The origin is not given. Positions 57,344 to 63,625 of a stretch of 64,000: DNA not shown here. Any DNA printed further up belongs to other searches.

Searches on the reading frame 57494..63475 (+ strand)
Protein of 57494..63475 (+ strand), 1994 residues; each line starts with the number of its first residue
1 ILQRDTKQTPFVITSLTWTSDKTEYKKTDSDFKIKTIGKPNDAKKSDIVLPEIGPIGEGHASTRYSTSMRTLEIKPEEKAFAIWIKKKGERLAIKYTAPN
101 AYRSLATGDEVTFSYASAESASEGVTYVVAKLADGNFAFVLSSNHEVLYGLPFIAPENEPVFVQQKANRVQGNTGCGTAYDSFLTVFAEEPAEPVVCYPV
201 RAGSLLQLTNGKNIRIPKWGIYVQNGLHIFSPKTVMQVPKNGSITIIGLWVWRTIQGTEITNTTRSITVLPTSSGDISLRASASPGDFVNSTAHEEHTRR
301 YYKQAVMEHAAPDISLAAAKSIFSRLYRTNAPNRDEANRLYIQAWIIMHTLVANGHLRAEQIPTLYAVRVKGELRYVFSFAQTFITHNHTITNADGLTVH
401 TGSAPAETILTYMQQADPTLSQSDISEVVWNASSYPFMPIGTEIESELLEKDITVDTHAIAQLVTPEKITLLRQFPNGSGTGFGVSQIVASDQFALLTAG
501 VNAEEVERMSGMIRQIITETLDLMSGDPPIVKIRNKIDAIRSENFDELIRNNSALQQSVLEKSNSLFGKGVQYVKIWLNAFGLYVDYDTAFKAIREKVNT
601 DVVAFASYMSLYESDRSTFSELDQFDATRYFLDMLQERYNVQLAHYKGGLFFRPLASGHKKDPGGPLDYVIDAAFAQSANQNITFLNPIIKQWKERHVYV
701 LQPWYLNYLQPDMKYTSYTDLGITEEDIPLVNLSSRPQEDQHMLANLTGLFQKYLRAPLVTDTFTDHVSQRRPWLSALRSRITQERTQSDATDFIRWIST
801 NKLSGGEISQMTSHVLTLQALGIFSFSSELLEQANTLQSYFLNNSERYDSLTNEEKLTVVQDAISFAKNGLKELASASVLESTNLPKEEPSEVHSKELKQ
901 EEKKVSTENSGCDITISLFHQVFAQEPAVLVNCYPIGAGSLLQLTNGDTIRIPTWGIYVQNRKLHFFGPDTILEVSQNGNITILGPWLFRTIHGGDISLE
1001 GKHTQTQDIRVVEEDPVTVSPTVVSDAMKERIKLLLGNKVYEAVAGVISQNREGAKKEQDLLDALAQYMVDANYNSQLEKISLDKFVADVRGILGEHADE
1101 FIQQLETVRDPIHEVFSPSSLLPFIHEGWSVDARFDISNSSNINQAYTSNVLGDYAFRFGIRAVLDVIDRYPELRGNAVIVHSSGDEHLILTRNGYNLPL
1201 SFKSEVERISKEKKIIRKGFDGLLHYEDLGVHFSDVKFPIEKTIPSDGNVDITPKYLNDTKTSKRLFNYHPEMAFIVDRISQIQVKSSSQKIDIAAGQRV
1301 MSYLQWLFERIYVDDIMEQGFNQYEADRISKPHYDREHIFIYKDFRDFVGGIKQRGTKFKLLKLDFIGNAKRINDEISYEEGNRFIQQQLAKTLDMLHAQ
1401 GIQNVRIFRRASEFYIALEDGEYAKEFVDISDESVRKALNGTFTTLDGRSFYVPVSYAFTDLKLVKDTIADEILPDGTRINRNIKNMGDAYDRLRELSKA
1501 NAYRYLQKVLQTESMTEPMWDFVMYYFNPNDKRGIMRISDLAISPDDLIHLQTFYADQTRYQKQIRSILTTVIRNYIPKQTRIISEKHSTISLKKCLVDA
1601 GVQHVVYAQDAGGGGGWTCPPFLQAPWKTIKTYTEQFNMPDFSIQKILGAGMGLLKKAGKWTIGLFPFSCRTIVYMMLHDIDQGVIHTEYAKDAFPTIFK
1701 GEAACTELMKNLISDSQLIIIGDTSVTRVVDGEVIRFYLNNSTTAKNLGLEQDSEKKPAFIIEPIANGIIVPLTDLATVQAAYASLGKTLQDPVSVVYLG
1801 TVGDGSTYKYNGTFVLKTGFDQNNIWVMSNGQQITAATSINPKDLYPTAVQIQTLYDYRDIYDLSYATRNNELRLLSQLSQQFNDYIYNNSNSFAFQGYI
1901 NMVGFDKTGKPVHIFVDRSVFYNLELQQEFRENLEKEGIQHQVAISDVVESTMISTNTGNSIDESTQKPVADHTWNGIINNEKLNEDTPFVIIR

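Call 6: search_protein_families(library=pfam, proteins=[window:57494-63475:+], max_evalue=0.01)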
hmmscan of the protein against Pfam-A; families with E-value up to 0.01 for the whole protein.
window:57494-63475:+ (1994 aa): 1 family
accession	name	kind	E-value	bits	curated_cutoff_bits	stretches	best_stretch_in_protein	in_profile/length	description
PF02244.21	Propep_M14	-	0.0063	17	22.1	0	1870-1949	8-67/73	Carboxypeptidase activation peptide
